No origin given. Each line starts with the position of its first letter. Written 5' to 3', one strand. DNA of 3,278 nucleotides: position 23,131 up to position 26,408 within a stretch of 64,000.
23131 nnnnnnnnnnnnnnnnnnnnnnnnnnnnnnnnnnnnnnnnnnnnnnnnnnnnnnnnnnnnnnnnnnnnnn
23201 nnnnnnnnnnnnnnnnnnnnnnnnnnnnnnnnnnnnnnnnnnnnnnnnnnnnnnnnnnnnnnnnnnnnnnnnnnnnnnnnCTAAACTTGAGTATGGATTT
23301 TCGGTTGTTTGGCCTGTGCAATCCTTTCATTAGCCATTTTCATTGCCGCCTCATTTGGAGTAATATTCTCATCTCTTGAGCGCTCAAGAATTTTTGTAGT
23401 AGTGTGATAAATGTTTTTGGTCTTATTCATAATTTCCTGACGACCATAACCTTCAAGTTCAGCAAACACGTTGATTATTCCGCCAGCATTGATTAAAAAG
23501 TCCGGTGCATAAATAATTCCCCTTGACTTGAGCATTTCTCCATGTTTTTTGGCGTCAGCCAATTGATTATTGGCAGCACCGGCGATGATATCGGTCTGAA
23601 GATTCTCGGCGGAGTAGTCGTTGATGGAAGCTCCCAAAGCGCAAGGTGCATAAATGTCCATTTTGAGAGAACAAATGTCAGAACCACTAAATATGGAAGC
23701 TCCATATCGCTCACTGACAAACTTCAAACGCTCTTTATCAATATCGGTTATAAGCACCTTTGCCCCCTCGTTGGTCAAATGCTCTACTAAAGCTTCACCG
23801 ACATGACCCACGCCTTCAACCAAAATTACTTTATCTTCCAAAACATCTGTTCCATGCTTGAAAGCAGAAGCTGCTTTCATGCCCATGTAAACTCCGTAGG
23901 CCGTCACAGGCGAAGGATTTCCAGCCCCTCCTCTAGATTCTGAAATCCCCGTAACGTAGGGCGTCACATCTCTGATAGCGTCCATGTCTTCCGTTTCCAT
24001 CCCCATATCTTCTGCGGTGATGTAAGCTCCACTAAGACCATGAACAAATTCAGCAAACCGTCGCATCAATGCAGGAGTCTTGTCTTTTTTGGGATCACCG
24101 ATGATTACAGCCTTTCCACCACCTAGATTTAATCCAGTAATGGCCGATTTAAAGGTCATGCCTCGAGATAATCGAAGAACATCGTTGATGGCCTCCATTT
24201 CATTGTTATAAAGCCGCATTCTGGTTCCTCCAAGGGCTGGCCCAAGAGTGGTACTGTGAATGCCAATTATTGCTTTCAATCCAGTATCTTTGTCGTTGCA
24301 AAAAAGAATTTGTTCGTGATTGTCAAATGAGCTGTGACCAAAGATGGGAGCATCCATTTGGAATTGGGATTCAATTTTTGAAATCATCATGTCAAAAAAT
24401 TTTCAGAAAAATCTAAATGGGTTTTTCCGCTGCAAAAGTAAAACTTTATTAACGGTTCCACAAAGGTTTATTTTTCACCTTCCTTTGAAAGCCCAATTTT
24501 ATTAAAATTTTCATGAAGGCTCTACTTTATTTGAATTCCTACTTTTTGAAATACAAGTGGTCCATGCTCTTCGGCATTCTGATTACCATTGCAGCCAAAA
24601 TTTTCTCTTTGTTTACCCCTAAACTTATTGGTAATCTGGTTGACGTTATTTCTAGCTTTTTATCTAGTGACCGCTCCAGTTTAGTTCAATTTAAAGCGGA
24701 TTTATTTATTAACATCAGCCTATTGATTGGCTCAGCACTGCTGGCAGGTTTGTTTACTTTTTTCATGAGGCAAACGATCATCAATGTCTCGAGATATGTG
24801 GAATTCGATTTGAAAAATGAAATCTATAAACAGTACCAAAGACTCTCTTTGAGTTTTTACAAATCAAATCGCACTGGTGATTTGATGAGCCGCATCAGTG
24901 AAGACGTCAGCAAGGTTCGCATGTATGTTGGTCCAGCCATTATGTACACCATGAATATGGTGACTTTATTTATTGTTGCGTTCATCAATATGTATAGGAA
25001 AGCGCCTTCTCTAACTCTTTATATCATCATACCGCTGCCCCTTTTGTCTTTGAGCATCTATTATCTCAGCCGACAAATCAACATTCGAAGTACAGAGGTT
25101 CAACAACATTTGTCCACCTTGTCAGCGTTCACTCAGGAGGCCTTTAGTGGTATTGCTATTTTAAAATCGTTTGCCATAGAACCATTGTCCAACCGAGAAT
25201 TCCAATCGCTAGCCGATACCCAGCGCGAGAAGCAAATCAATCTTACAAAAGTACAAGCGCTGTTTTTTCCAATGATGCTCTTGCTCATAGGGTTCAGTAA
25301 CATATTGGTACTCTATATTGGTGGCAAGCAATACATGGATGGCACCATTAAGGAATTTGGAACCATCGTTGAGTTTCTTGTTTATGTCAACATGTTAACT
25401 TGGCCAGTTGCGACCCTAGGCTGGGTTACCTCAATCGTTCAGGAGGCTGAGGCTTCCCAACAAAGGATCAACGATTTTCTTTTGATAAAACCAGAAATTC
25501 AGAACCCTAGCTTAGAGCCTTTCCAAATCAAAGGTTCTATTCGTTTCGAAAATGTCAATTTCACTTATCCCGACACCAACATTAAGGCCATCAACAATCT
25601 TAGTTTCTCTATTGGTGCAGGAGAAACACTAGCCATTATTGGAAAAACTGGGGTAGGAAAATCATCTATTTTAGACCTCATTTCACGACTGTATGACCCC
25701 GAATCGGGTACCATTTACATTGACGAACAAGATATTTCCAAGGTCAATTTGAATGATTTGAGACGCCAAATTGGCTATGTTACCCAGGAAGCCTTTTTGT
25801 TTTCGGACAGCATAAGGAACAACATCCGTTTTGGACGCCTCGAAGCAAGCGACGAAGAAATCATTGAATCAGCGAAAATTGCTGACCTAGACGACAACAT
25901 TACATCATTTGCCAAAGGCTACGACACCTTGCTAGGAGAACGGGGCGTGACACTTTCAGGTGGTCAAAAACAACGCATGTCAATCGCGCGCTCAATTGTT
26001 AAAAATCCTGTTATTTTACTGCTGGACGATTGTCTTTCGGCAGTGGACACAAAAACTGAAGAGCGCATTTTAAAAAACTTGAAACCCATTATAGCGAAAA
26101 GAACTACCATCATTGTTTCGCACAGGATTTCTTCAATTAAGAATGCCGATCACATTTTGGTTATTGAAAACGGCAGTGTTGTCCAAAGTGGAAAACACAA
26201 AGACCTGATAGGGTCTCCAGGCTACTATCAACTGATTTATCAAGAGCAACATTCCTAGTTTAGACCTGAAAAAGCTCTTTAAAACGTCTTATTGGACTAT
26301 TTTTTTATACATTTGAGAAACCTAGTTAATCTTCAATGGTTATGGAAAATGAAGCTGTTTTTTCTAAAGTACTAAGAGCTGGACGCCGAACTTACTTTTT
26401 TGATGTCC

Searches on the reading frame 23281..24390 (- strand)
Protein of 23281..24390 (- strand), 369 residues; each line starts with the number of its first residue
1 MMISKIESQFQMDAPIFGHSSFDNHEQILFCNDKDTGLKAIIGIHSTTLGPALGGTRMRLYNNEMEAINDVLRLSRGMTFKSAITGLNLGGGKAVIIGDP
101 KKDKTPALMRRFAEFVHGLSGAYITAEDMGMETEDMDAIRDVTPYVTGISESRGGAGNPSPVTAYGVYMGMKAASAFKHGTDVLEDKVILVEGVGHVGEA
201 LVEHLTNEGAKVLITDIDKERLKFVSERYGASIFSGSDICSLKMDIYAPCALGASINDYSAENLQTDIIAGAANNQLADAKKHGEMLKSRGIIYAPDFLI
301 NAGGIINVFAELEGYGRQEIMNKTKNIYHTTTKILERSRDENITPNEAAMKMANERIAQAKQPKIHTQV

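Call 48: search_protein_families(library=pfam, proteins=[window:23281-24390:-], max_evalue=0.00001)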
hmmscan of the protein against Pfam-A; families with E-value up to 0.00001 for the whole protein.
window:23281-24390:- (369 aa): 2 families
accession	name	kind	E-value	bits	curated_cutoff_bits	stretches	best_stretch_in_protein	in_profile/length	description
PF02812.23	ELFV_dehydrog_N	-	8.5e-29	100.3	25.3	1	25-143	1-127/129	Glu/Leu/Phe/Val dehydrogenase, dimerisation domain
PF00208.27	ELFV_dehydrog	-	1.1e-17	65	23.4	1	225-362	89-238/241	Glutamate/Leucine/Phenylalanine/Valine dehydrogenase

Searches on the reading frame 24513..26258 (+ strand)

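Call 48: search_protein_families(library=pfam, proteins=[window:24513-26258:+], max_evalue=0.00001)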
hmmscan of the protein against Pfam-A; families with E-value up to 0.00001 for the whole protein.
window:24513-26258:+ (581 aa): 3 families
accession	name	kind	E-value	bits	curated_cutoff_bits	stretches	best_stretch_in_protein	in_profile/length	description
PF00664.28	ABC_membrane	-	2.6e-36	126.2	28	1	18-299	1-274/274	ABC transporter transmembrane region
PF00005.33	ABC_tran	-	3.2e-32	112.4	25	1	361-508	2-136/137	ABC transporter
PF02463.25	SMC_N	-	3.9e-06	26.9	40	0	387-551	41-211/220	RecF/RecN/SMC N terminal domain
